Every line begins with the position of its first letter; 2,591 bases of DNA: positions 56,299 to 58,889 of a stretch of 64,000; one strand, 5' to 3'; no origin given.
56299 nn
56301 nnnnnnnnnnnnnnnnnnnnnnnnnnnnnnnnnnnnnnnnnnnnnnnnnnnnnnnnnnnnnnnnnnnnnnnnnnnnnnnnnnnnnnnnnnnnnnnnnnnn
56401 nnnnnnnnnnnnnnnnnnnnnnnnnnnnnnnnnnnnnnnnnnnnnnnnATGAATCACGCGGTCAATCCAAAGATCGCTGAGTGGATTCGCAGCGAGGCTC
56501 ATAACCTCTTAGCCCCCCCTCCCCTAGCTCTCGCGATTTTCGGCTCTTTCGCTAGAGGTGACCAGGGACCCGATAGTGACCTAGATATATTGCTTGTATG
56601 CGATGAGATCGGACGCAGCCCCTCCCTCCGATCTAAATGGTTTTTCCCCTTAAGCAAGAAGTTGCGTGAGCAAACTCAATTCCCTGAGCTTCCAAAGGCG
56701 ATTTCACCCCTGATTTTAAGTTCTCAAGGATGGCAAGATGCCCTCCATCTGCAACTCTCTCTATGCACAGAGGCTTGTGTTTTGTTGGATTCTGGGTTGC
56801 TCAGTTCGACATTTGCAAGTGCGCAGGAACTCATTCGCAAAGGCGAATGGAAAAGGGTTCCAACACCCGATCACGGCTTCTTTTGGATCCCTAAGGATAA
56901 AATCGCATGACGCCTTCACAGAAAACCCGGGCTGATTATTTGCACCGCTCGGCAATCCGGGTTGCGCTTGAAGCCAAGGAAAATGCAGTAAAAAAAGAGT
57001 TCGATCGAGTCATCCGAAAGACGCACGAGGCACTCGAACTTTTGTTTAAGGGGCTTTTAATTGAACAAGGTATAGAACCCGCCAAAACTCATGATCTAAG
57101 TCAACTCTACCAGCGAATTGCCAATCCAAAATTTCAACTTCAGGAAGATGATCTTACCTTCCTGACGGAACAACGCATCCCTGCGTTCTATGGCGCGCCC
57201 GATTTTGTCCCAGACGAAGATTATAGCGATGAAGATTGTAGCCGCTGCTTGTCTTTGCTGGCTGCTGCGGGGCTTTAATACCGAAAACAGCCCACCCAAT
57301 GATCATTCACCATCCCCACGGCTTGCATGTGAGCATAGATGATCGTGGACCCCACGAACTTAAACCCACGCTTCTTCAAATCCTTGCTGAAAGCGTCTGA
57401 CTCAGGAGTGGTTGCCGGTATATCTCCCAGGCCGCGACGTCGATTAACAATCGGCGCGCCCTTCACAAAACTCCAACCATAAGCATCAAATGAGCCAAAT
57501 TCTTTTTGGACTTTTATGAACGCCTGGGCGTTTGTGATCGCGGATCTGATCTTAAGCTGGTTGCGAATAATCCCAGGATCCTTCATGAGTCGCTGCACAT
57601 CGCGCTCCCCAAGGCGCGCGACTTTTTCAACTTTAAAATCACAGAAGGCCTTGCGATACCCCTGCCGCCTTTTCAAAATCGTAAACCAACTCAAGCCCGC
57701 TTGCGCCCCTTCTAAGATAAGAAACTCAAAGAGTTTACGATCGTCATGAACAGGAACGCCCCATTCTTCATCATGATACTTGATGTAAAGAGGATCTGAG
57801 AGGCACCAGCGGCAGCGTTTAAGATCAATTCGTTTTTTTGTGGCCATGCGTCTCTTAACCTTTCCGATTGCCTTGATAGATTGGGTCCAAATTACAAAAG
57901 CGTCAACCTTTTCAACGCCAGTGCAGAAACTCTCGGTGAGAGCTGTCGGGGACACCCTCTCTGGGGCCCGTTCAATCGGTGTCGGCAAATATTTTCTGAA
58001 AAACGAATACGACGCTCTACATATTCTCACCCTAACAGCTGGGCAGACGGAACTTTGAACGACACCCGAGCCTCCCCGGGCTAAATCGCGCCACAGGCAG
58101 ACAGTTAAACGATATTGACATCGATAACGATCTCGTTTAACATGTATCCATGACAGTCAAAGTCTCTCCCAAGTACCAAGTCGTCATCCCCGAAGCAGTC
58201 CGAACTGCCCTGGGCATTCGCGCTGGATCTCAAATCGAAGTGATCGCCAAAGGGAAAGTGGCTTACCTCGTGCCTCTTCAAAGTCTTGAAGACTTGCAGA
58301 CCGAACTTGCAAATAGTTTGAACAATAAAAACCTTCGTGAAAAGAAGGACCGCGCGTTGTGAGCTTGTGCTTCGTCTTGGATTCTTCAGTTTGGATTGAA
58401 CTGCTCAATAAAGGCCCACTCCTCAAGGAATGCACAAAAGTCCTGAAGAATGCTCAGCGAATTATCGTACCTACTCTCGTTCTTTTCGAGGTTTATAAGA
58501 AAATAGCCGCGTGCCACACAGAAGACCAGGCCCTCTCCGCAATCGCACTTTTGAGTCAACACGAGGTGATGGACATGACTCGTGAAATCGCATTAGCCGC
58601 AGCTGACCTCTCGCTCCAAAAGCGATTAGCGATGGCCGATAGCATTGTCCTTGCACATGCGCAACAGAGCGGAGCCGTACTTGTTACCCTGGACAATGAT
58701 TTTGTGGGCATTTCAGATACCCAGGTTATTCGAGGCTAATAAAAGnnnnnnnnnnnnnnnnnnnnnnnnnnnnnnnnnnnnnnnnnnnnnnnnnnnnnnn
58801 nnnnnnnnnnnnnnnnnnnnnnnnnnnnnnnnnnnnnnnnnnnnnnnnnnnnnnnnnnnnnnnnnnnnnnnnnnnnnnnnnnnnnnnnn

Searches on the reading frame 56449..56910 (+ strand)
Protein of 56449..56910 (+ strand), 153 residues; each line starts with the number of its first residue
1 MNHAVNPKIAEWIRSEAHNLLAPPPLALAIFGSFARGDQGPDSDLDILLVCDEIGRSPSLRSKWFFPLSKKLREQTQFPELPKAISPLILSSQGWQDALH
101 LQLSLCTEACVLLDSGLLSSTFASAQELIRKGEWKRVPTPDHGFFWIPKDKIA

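Call 3: search_protein_families(library=pfam, proteins=[window:56449-56910:+], max_evalue=0.01)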
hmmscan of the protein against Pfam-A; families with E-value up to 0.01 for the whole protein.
window:56449-56910:+ (153 aa): 3 families
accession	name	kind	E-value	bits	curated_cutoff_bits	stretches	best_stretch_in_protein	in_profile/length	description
PF01909.29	NTP_transf_2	-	2.2e-07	31.6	21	1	25-53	14-42/93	Nucleotidyltransferase domain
PF18765.7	Polbeta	-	3.4e-06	27.6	26.9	1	26-56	14-43/93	Polymerase beta, Nucleotidyltransferase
PF03445.19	DUF294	-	7.8e-06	26.2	21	1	2-76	28-98/138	Putative nucleotidyltransferase DUF294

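Call 40: search_protein_families(library=padloc, proteins=[window:56449-56910:+], max_evalue=0.01)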
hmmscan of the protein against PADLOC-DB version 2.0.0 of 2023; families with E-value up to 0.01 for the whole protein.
window:56449-56910:+ (153 aa): 9 families
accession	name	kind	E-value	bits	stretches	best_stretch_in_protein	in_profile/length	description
PDLC04903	PDC-S09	-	2.4e-07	29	1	11-53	12-54/108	-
PDLC04902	PDC-S09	-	2.9e-07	28.7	1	28-53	24-49/97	-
PDLC04904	PDC-S09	-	6.5e-07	27.5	1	28-52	28-52/104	-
PDLC04368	PDC-M05A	-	8.2e-06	23.8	1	29-57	111-139/201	-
PDLC04906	PDC-S09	-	1.2e-05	23.6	1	28-52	27-51/98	-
PDLC04907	PDC-S09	-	0.00012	20.2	1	28-51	30-53/114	-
PDLC04369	PDC-M05A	-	0.00029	18.5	1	28-54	106-132/201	-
PDLC04905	PDC-S09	-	0.0052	15.1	1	28-72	24-66/101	-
PDLC04778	PDC-M70A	-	0.0052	14.2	1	25-73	47-93/355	-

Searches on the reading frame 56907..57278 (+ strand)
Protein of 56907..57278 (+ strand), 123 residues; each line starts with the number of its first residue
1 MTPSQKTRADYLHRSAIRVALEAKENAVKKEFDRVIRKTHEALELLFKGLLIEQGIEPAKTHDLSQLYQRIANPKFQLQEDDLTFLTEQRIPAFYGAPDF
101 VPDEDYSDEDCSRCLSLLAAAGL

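Call 3: search_protein_families(library=pfam, proteins=[window:56907-57278:+], max_evalue=0.01)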
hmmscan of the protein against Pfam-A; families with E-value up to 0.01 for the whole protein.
window:56907-57278:+ (123 aa): 1 family
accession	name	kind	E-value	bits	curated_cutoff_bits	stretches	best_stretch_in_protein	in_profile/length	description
PF05168.19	HEPN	-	7.7e-15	55.5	22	1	12-116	4-105/117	HEPN domain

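Call 40: search_protein_families(library=padloc, proteins=[window:56907-57278:+], max_evalue=0.01)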
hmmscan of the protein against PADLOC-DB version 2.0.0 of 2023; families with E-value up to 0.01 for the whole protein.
window:56907-57278:+ (123 aa): 1 family
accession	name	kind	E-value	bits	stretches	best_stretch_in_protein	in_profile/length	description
PDLC02347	AbiJ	-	0.0063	14.3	1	19-72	153-206/281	AbiJ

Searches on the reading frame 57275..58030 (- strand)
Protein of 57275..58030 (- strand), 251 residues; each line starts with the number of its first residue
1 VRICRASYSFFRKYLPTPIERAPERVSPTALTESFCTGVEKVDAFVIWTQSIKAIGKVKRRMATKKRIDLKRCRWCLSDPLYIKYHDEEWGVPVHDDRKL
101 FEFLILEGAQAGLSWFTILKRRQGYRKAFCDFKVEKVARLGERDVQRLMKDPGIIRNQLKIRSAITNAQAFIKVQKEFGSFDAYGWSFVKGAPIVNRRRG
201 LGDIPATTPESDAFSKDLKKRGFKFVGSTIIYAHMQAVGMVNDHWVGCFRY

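Call 3: search_protein_families(library=pfam, proteins=[window:57275-58030:-], max_evalue=0.01)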
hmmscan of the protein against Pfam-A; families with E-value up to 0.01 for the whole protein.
window:57275-58030:- (251 aa): 1 family
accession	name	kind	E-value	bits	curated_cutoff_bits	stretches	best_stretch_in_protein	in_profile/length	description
PF03352.18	Adenine_glyco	-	1e-83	280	25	1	75-250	1-176/177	Methyladenine glycosylase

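Call 40: search_protein_families(library=padloc, proteins=[window:57275-58030:-], max_evalue=0.01)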
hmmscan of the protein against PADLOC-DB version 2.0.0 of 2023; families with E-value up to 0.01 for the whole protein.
window:57275-58030:- (251 aa): 0 families

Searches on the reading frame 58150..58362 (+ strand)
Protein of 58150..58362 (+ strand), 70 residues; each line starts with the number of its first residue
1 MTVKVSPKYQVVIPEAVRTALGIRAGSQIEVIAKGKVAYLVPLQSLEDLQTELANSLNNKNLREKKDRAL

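Call 3: search_protein_families(library=pfam, proteins=[window:58150-58362:+], max_evalue=0.01)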
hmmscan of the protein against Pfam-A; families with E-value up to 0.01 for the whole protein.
window:58150-58362:+ (70 aa): 1 family
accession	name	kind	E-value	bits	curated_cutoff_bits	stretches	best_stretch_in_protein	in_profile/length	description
PF04014.23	MazE_antitoxin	-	1.7e-09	37.9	24.7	1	2-44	1-44/48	Antidote-toxin recognition MazE, bacterial antitoxin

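Call 40: search_protein_families(library=padloc, proteins=[window:58150-58362:+], max_evalue=0.01)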
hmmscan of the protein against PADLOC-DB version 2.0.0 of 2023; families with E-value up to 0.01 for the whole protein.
window:58150-58362:+ (70 aa): 0 families

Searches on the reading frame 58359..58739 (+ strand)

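Call 3: search_protein_families(library=pfam, proteins=[window:58359-58739:+], max_evalue=0.01)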
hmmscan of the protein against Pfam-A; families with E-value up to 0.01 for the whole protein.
window:58359-58739:+ (126 aa): 2 families
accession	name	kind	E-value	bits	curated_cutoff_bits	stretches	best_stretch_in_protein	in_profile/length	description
PF01850.27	PIN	-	7.5e-20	72.2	23.6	1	6-116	2-115/120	PIN domain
PF18480.7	DUF5615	-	0.00012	22.4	23.8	1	80-119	23-62/110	Domain of unknown function (DUF5615)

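Call 40: search_protein_families(library=padloc, proteins=[window:58359-58739:+], max_evalue=0.01)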
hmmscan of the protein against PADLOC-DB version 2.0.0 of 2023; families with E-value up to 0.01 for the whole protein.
window:58359-58739:+ (126 aa): 0 families
